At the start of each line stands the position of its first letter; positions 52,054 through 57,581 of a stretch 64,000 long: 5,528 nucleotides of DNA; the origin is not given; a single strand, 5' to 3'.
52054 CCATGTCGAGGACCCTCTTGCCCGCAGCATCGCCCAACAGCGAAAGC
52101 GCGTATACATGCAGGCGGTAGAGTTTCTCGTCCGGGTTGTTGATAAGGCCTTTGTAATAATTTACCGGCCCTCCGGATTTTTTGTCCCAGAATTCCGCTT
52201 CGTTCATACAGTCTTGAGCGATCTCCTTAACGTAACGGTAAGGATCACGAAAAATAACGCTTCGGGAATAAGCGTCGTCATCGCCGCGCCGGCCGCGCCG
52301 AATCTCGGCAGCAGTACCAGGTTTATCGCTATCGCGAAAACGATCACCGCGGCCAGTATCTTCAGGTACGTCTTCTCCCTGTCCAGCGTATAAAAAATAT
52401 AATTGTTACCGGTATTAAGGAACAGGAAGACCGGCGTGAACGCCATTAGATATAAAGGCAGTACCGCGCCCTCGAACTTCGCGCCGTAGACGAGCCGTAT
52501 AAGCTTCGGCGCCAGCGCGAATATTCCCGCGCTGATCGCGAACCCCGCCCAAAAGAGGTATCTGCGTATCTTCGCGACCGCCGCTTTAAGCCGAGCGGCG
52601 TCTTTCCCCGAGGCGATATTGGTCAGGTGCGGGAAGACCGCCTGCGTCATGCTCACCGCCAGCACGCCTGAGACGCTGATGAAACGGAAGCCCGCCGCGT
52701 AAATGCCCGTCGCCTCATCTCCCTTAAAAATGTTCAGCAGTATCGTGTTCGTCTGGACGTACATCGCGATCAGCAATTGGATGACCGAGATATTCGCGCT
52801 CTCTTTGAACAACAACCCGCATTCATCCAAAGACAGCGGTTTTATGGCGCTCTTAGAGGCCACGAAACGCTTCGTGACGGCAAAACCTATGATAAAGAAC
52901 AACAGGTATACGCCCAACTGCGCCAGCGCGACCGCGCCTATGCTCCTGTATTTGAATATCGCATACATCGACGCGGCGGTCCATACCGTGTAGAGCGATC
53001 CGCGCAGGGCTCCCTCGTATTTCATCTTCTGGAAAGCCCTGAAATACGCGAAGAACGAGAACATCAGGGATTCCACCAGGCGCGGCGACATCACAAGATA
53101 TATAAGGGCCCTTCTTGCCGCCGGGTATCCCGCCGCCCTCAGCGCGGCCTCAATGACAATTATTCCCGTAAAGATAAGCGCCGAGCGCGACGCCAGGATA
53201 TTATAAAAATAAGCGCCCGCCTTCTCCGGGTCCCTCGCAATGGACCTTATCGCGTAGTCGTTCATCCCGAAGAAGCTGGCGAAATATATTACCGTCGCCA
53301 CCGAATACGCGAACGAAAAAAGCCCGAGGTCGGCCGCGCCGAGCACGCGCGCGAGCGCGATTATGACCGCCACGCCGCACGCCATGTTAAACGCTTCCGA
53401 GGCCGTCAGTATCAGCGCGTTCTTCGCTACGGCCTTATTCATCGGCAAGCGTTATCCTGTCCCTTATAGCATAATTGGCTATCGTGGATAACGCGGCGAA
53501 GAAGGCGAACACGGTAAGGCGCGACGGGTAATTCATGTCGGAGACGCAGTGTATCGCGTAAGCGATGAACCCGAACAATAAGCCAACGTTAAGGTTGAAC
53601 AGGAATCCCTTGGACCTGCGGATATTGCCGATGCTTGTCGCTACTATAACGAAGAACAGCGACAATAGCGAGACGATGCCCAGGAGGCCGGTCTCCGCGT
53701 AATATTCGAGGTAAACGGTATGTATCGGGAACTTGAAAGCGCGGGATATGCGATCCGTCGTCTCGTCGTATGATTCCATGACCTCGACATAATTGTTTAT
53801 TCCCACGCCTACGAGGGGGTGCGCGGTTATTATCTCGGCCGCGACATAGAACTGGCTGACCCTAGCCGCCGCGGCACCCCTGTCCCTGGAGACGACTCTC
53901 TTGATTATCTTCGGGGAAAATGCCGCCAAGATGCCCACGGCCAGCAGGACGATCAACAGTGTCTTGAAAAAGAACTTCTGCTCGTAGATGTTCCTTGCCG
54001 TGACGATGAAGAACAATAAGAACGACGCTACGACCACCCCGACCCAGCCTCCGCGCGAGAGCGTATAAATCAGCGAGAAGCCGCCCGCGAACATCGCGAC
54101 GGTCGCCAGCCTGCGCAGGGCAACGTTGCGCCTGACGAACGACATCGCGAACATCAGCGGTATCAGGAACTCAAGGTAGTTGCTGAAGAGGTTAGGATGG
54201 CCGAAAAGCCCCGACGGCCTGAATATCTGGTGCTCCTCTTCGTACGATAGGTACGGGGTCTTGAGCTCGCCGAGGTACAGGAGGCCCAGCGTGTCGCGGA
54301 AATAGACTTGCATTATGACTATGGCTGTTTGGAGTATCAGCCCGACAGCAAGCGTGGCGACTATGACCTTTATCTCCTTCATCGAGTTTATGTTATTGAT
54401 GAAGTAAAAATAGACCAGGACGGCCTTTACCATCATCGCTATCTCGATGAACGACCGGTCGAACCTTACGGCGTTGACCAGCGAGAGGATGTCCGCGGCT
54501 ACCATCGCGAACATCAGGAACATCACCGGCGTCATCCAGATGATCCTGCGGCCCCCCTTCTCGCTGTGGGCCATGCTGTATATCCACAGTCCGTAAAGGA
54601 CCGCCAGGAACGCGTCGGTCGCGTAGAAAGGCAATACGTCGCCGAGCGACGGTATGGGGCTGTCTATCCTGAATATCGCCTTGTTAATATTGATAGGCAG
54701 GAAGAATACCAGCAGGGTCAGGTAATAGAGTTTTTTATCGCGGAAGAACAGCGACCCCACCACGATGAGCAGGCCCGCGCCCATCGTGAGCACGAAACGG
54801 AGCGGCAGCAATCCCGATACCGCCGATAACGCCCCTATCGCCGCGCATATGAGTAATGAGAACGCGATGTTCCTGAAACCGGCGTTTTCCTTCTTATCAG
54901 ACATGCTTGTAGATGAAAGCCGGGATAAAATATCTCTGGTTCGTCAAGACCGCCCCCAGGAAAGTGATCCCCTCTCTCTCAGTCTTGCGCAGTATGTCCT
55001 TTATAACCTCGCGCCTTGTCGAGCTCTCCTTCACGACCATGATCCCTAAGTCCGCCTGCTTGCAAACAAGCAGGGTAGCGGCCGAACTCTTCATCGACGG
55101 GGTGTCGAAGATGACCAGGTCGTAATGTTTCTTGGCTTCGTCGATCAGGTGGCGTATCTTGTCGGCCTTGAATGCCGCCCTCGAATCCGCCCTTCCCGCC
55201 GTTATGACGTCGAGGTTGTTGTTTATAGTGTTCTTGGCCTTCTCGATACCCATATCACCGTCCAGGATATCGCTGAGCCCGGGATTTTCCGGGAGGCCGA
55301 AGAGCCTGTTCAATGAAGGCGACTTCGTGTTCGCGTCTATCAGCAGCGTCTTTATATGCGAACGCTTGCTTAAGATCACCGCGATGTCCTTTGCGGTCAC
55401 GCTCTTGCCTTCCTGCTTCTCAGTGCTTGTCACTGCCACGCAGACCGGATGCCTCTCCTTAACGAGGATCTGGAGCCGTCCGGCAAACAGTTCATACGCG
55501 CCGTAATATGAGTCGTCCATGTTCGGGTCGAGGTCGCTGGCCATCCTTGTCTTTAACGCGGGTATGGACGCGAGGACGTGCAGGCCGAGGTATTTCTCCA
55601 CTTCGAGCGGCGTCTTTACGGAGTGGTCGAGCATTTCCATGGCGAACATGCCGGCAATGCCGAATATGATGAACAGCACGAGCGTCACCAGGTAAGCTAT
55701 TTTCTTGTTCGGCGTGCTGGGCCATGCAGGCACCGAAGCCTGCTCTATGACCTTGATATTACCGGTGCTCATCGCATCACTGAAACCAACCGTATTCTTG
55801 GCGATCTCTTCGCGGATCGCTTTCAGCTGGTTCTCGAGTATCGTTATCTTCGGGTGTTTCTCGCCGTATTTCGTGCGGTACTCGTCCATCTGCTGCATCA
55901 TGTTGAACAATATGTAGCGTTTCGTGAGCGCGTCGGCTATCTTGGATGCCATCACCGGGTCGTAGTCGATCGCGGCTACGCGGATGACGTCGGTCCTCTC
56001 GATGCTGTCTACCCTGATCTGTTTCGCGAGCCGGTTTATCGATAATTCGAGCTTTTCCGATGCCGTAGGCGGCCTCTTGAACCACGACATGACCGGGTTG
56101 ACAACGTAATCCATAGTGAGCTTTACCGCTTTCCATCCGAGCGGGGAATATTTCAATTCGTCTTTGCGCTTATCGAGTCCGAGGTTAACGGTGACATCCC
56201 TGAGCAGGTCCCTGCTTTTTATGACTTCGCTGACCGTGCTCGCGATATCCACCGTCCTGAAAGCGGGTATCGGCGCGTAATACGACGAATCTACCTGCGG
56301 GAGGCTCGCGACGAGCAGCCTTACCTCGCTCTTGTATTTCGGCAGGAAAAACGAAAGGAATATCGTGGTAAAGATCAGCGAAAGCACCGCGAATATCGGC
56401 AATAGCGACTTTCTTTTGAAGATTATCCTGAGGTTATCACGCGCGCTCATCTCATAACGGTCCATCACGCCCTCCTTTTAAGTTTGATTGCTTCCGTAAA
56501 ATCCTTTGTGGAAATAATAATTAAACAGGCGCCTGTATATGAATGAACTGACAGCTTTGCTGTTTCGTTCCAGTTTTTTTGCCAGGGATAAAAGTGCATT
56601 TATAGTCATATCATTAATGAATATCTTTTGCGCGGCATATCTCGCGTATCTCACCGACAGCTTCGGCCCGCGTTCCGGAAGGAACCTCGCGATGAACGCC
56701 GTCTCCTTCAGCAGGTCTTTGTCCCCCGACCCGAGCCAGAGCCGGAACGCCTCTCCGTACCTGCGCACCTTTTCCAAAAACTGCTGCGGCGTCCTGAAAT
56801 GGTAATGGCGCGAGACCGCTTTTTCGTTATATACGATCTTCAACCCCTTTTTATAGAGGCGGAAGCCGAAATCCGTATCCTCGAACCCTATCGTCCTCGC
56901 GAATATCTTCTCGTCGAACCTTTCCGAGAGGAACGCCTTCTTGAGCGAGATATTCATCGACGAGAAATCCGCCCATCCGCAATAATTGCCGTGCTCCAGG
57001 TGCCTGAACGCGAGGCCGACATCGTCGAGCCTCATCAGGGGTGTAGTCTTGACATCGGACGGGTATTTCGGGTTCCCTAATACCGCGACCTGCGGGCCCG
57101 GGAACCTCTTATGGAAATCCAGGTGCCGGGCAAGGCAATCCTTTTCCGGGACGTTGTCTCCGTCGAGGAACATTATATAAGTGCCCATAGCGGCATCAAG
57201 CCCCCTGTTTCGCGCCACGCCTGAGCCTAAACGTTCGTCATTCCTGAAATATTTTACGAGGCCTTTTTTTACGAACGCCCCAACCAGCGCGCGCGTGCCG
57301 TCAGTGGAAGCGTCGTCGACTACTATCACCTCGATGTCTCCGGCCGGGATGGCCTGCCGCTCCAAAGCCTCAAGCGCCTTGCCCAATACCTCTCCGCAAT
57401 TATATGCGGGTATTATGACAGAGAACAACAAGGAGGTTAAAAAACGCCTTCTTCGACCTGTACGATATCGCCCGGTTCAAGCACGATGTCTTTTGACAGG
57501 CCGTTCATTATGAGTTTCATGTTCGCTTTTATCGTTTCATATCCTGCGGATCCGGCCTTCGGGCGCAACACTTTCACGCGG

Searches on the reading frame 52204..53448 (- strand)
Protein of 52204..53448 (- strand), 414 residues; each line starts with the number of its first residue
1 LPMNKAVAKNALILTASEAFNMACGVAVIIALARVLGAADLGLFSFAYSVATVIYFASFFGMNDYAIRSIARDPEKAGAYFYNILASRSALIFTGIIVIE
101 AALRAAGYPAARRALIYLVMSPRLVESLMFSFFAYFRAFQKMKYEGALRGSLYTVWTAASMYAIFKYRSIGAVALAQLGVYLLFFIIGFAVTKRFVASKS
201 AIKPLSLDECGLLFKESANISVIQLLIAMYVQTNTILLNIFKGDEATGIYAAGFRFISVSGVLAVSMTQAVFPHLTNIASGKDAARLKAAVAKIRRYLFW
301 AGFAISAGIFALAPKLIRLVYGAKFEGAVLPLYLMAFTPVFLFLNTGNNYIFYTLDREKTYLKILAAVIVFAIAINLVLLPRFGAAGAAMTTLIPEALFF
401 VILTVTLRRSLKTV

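Call 55: search_protein_families(library=pfam, proteins=[window:52204-53448:-], max_evalue=0.00001)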
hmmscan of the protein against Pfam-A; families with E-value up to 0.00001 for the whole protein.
window:52204-53448:- (414 aa): 3 families
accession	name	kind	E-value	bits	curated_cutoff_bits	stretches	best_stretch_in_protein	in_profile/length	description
PF01943.22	Polysacc_synt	-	1.4e-20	74.3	28.2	1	7-277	1-272/274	Polysaccharide biosynthesis protein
PF13440.11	Polysacc_synt_3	-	1.4e-10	41.3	23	1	32-329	2-292/293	Polysaccharide biosynthesis protein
PF03023.19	MurJ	-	7.5e-08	31.9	27.4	1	241-412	227-404/451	Lipid II flippase MurJ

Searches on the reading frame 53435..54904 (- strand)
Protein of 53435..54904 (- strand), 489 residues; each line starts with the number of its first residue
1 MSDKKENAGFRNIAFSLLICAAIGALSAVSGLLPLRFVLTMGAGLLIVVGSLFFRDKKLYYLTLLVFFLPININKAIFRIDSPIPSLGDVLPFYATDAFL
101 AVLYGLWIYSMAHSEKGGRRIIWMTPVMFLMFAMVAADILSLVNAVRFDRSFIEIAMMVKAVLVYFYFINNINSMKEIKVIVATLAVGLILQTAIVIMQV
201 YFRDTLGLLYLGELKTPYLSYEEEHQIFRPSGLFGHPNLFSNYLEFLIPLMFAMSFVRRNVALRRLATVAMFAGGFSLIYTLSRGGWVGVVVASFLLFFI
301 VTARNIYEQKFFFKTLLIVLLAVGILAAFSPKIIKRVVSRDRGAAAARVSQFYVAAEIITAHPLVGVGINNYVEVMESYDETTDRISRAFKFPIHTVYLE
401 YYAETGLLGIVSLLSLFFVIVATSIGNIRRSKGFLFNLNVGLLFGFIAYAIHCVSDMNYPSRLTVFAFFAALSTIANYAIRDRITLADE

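Call 55: search_protein_families(library=pfam, proteins=[window:53435-54904:-], max_evalue=0.00001)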
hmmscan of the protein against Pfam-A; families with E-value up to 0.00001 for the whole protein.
window:53435-54904:- (489 aa): 1 family
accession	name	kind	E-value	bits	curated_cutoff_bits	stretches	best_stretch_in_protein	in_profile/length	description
PF04932.20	Wzy_C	-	7.5e-18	65.2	31.7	1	270-413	2-148/149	O-Antigen ligase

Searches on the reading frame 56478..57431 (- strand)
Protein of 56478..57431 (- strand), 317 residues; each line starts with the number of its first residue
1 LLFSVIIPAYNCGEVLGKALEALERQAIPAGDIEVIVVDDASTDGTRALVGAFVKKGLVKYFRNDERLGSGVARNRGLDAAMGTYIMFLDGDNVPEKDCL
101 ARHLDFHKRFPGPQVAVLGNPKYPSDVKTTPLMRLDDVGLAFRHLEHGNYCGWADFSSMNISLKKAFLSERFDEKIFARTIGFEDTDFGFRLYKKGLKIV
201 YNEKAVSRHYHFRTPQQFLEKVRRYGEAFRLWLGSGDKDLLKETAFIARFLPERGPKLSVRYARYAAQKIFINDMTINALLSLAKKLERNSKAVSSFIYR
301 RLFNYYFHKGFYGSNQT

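Call 55: search_protein_families(library=pfam, proteins=[window:56478-57431:-], max_evalue=0.00001)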
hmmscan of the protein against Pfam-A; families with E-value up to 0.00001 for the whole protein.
window:56478-57431:- (317 aa): 4 families
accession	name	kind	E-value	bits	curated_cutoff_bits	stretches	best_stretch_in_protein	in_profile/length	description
PF00535.33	Glycos_transf_2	-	2e-31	109.7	23.3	1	4-134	1-129/168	Glycosyl transferase family 2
PF13641.12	Glyco_tranf_2_3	-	1.3e-15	58.5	27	1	3-224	3-226/230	Glycosyltransferase like family 2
PF10111.15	Glyco_tranf_2_2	-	7e-11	42.6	27.3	1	4-195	1-202/276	Glycosyltransferase like family 2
PF13632.12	Glyco_trans_2_3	-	1.4e-06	28.7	27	1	85-228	1-142/198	Glycosyl transferase family group 2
